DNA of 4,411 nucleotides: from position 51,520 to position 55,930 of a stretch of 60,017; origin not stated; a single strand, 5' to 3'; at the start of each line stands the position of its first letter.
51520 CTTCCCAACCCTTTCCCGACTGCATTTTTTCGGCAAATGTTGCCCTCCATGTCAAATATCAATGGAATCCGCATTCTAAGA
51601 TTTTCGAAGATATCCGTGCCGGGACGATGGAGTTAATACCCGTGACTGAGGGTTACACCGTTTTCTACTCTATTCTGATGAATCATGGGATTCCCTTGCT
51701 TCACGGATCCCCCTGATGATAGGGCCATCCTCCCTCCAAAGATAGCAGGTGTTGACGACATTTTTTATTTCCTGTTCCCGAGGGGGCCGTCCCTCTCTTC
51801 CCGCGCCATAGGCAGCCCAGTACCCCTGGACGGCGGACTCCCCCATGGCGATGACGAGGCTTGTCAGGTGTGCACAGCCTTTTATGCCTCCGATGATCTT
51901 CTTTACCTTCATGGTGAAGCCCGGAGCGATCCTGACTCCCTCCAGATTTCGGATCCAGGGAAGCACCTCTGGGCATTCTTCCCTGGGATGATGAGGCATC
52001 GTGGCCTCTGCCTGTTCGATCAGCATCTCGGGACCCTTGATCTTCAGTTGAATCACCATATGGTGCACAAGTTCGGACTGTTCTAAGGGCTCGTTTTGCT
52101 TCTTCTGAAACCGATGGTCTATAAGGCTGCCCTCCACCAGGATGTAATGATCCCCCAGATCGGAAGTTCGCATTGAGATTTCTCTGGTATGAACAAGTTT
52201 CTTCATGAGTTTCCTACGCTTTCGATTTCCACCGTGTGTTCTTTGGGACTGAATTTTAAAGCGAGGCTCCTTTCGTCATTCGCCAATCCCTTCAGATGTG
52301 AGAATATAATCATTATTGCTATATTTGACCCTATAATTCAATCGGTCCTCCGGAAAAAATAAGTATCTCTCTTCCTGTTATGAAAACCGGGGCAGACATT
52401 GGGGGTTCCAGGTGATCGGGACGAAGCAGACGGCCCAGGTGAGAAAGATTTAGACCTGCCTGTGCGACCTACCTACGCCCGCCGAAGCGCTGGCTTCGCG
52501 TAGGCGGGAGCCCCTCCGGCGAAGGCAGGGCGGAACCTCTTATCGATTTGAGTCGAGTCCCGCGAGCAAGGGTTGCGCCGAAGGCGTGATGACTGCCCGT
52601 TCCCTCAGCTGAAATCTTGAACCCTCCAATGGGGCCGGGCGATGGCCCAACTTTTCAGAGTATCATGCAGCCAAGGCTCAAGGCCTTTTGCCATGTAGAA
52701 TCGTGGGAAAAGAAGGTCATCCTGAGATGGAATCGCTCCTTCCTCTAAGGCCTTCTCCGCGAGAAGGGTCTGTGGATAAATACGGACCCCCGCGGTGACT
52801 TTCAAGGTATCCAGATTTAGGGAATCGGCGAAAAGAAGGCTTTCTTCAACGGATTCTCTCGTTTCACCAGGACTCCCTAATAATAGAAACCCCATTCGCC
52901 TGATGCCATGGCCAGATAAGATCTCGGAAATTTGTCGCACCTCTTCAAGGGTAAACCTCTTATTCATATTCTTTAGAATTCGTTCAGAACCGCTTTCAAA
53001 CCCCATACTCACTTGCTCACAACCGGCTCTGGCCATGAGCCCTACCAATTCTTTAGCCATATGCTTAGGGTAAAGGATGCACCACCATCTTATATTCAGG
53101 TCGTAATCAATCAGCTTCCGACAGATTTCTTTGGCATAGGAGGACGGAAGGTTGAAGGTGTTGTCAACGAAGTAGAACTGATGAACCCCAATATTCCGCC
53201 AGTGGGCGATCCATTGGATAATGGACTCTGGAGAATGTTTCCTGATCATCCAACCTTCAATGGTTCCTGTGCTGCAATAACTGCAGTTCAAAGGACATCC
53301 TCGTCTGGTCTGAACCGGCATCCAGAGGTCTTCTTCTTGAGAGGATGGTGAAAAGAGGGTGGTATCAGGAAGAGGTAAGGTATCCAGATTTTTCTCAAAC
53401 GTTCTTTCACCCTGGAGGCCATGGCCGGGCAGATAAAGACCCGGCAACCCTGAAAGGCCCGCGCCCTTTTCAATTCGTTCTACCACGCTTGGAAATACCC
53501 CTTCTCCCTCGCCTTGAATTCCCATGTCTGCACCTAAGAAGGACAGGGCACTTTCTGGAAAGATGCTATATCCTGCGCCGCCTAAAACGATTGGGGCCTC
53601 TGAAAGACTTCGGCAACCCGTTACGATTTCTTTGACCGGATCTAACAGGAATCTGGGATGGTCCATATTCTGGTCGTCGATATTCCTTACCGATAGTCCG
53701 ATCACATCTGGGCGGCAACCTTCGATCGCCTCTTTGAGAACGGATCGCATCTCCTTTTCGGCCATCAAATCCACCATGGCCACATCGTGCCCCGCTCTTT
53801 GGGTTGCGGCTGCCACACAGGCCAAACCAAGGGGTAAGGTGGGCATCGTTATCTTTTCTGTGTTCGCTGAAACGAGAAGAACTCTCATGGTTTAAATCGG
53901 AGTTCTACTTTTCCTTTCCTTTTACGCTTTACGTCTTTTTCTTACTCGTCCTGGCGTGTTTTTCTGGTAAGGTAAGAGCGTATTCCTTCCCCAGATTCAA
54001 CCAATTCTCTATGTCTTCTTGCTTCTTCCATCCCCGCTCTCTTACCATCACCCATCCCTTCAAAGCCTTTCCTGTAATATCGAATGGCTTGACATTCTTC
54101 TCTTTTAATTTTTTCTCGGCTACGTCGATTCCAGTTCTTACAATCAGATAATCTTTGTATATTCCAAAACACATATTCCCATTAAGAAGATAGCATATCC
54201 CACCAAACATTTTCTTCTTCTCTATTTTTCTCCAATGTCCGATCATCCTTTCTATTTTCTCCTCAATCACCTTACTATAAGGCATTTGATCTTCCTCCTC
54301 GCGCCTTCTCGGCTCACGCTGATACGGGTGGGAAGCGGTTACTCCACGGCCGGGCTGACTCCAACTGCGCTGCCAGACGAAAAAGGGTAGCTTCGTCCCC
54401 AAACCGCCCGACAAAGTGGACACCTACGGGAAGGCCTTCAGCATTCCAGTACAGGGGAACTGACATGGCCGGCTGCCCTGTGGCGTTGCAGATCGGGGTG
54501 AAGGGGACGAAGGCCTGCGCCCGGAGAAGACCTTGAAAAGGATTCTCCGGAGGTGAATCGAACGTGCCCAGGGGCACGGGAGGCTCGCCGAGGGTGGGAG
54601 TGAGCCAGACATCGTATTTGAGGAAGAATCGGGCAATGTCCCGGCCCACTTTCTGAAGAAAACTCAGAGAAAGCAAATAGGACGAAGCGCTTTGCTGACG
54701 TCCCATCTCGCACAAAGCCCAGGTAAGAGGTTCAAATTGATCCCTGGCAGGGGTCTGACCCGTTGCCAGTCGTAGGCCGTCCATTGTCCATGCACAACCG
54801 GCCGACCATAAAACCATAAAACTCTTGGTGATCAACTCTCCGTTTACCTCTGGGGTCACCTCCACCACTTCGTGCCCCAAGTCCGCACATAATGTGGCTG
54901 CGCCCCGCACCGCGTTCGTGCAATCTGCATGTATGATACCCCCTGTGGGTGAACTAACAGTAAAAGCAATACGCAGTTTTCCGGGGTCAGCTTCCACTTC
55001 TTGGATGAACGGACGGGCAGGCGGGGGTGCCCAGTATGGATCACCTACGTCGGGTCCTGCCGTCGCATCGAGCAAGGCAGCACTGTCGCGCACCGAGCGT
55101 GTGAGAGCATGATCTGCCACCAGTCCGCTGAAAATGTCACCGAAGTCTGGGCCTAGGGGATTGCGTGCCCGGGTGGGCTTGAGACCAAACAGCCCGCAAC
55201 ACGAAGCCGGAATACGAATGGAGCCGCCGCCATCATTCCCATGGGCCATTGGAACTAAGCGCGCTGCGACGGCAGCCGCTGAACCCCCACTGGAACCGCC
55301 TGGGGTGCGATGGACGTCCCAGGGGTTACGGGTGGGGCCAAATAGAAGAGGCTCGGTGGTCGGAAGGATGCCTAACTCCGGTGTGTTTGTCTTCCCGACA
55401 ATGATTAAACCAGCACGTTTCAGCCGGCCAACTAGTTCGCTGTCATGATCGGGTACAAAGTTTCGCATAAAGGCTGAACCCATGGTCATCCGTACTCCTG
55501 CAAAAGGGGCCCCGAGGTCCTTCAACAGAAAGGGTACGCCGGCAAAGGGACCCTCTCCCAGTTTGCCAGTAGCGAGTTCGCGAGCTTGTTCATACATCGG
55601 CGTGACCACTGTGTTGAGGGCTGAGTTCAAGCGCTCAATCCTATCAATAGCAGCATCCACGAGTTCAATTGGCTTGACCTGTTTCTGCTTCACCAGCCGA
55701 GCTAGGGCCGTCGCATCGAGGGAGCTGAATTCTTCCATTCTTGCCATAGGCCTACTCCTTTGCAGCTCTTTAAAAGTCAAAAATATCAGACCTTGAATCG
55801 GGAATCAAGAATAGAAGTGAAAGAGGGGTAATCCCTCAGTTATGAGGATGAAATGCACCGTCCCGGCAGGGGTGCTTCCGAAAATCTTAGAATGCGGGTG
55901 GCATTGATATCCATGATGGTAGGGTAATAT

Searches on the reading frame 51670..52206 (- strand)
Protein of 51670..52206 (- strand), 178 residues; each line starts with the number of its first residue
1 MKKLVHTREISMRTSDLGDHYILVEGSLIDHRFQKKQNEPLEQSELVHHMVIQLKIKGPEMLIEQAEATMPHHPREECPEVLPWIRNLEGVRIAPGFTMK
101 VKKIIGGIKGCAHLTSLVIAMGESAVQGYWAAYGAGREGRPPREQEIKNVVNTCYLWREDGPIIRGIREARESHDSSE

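Call 65: search_protein_families(library=pfam, proteins=[window:51670-52206:-])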
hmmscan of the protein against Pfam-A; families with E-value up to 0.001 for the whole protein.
window:51670-52206:- (178 aa): 1 family
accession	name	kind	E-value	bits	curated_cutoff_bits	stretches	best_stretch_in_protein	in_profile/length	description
PF11136.13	DUF2889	-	1.9e-27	96.3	25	1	6-127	1-123/123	Protein of unknown function (DUF2889)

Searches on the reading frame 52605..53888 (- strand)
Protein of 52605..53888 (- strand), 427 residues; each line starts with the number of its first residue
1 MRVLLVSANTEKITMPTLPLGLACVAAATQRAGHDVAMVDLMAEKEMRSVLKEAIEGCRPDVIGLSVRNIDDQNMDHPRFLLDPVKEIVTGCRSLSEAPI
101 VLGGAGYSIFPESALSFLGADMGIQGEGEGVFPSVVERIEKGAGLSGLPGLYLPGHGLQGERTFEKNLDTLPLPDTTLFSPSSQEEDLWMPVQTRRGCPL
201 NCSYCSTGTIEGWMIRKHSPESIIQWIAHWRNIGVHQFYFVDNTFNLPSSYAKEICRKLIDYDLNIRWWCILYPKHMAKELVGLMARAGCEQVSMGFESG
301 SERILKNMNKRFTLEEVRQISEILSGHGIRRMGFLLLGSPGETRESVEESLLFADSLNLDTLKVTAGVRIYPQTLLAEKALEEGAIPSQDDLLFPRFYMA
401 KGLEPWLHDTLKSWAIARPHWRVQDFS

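Call 18: search_protein_families(library=pfam, proteins=[window:52605-53888:-])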
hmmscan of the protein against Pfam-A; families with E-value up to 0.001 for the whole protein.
window:52605-53888:- (427 aa): 2 families
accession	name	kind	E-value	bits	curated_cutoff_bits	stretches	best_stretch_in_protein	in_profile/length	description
PF04055.27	Radical_SAM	-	2.4e-23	83.6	29.5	1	196-353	5-165/166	Radical SAM superfamily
PF02310.24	B12-binding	-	1e-14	54.9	32.1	1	10-135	5-120/121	B12 binding domain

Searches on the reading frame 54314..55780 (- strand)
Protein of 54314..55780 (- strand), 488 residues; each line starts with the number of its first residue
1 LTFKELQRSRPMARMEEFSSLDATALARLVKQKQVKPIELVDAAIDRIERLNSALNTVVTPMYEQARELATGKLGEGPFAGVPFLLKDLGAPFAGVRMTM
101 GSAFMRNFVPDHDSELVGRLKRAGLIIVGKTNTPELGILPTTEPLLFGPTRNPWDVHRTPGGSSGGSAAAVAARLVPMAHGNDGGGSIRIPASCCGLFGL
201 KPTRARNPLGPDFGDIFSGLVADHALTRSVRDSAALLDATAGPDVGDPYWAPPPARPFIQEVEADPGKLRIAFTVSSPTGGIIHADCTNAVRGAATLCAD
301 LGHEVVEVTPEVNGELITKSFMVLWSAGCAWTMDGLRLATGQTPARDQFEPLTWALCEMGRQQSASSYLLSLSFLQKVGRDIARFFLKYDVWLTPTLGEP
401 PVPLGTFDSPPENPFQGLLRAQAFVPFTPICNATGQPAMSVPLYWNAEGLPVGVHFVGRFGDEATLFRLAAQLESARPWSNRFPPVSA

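Call 18: search_protein_families(library=pfam, proteins=[window:54314-55780:-])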
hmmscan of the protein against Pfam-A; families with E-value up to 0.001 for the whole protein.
window:54314-55780:- (488 aa): 1 family
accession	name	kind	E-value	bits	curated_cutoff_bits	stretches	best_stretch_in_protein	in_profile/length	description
PF01425.27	Amidase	-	5.6e-103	345.8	27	1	39-466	1-444/445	Amidase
